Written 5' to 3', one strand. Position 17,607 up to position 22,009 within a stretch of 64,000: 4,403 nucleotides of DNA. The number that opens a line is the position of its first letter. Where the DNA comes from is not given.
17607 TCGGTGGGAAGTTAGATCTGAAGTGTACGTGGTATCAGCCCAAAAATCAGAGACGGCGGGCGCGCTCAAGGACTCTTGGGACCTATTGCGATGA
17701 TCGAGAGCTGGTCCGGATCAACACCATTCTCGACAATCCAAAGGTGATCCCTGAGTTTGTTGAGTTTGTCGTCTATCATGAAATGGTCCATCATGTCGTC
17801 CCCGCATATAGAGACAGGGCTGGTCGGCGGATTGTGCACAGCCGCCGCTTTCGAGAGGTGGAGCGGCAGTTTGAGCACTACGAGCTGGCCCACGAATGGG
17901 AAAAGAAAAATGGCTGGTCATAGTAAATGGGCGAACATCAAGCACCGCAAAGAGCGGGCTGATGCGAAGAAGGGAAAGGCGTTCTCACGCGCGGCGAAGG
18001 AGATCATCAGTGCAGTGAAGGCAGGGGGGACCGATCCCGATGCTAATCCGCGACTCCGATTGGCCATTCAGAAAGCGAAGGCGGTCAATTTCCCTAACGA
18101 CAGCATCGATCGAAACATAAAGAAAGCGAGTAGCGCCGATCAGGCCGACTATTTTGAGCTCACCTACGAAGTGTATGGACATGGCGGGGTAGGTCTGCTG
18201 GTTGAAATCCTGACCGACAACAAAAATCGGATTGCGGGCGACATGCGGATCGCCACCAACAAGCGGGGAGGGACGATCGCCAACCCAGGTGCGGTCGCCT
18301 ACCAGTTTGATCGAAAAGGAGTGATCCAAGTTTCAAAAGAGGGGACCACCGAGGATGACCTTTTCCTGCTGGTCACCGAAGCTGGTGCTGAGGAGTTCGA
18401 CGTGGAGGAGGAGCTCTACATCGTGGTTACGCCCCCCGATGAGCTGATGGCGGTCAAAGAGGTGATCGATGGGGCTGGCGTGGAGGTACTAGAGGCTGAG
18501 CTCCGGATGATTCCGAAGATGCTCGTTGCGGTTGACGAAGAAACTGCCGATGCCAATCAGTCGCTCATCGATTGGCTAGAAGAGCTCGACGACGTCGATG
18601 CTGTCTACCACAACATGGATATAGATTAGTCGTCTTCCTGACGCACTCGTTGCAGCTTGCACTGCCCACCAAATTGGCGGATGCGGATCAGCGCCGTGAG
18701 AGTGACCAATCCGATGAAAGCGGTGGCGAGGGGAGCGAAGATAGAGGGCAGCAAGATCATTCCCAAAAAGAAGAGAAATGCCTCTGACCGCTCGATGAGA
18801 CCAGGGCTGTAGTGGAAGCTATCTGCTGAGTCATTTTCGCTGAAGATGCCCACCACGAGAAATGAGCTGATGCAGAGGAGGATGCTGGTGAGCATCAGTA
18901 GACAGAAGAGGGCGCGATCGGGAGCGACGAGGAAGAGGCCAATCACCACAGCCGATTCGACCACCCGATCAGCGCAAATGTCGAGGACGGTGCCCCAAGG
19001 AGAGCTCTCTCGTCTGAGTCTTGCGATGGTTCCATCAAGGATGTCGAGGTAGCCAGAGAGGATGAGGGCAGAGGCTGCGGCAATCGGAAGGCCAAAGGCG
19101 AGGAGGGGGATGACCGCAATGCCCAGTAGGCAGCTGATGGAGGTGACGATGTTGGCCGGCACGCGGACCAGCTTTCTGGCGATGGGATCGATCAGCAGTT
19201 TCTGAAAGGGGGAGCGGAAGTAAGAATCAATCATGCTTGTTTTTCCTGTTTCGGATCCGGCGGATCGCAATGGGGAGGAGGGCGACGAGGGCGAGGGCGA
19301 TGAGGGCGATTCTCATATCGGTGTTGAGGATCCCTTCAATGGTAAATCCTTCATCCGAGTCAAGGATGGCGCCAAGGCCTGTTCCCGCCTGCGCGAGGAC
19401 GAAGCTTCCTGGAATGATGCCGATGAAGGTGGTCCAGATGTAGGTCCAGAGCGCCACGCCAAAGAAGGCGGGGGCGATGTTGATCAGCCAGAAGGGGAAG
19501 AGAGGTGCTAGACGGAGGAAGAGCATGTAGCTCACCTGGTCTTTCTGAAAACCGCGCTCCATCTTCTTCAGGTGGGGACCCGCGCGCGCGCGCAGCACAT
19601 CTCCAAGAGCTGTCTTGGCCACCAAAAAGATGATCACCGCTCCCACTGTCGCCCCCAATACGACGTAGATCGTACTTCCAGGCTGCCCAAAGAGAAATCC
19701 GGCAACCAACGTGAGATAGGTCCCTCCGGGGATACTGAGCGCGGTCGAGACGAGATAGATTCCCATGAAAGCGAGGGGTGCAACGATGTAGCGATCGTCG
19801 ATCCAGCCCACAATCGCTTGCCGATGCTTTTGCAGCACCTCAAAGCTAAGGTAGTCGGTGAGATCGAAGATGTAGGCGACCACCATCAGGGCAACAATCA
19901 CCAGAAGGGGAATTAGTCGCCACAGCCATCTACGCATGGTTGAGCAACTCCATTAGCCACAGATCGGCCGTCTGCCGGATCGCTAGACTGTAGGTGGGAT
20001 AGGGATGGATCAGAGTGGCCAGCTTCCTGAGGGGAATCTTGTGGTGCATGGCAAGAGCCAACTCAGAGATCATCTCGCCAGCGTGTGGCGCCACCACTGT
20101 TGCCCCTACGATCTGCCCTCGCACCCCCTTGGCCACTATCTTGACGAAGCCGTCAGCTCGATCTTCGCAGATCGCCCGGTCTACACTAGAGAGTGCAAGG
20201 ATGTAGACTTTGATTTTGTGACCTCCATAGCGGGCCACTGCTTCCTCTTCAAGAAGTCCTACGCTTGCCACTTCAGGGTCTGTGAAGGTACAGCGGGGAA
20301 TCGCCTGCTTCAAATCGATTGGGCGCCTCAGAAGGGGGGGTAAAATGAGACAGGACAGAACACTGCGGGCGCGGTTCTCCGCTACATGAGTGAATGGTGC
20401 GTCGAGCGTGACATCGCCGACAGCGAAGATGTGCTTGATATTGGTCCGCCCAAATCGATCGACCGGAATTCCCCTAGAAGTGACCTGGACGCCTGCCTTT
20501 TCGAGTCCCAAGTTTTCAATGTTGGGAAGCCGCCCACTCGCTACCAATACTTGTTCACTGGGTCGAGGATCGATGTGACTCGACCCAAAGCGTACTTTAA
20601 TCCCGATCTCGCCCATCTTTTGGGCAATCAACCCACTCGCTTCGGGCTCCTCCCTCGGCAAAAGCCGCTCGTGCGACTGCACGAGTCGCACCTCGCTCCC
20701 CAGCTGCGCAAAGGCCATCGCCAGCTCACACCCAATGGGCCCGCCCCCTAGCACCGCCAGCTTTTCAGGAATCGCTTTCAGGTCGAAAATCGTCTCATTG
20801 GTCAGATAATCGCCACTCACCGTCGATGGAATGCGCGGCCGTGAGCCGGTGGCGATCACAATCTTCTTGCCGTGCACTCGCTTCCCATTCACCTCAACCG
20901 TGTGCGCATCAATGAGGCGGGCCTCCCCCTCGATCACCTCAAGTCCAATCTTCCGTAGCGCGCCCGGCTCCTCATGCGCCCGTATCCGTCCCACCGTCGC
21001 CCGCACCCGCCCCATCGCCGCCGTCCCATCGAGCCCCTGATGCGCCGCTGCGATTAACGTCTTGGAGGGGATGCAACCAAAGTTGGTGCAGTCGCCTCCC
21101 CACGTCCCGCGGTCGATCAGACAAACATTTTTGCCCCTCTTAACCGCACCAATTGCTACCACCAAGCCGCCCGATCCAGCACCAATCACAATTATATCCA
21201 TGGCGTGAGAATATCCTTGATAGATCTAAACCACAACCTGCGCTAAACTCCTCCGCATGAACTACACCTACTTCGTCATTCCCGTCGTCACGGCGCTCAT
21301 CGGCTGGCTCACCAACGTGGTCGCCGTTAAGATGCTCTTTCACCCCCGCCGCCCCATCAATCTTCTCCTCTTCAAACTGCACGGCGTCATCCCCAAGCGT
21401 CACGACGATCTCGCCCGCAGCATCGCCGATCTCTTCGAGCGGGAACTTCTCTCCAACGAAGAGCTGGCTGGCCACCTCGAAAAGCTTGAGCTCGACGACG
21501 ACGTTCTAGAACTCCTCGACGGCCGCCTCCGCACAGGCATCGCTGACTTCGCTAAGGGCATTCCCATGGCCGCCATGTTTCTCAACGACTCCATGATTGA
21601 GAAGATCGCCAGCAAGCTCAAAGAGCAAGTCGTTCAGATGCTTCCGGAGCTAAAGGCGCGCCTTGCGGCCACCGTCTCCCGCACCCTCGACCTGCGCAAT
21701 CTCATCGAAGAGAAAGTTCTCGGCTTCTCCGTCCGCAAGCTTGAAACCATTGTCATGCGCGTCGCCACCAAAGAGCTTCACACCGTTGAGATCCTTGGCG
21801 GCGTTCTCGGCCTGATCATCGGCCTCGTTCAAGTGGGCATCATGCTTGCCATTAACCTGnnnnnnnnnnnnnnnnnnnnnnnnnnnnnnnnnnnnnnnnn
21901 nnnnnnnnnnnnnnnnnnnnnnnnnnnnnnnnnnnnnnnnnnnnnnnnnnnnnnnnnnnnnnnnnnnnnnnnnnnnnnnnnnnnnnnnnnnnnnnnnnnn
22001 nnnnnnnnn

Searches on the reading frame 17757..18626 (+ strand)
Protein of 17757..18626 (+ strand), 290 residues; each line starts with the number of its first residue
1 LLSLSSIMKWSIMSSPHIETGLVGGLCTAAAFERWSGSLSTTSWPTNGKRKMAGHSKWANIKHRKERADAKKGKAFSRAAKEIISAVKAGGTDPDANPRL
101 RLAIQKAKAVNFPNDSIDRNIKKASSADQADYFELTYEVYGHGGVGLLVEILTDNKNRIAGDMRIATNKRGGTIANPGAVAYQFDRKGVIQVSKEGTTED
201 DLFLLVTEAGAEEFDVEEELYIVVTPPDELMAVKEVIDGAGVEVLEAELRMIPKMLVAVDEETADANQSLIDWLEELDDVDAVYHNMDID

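Call 82: search_protein_families(library=pfam, proteins=[window:17757-18626:+], max_evalue=0.0001)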
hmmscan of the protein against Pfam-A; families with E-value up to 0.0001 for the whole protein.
window:17757-18626:+ (290 aa): 2 families
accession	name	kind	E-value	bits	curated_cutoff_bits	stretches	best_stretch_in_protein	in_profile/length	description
PF01709.26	Transcrip_reg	-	4.3e-51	173.3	27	1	132-287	1-160/160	TACO1/YebC second and third domain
PF20772.2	TACO1_YebC_N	-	3.1e-30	104.9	36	1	56-126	1-72/73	TACO1/YebC protein N-terminal domain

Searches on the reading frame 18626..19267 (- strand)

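Call 82: search_protein_families(library=pfam, proteins=[window:18626-19267:-], max_evalue=0.0001)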
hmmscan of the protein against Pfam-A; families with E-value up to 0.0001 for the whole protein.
window:18626-19267:- (213 aa): 1 family
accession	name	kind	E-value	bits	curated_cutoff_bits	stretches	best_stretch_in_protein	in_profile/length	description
PF01066.26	CDP-OH_P_transf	-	2.3e-13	51.2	22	1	38-173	4-133/152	CDP-alcohol phosphatidyltransferase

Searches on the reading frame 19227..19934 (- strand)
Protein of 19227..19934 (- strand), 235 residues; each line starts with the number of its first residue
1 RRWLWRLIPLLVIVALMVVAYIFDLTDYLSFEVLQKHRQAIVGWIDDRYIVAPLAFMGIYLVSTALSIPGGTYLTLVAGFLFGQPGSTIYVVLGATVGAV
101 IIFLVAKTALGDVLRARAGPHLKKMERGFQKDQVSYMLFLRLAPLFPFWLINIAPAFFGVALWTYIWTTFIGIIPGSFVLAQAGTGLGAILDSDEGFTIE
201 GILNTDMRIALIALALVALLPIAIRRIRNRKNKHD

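Call 82: search_protein_families(library=pfam, proteins=[window:19227-19934:-], max_evalue=0.0001)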
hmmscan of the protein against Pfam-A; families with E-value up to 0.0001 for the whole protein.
window:19227-19934:- (235 aa): 1 family
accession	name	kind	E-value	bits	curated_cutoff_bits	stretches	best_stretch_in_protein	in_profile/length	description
PF09335.16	VTT_dom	-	5.3e-21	75.8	33.9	1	69-184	2-121/123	VTT domain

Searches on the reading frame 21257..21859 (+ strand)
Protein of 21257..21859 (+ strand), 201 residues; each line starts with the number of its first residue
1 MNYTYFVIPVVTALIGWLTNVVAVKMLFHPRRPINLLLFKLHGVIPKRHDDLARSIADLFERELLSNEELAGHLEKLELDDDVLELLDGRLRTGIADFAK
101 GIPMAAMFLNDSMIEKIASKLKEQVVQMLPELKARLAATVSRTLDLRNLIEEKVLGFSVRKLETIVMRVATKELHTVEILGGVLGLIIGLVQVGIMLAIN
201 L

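Call 60: search_protein_families(library=pfam, proteins=[window:21257-21859:+], max_evalue=0.001)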
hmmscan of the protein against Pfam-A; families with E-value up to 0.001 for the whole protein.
window:21257-21859:+ (201 aa): 1 family
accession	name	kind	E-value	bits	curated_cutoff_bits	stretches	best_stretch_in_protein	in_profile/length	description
PF04286.17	DUF445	-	4.3e-24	86.6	33.8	2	11-123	2-114/368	Protein of unknown function (DUF445)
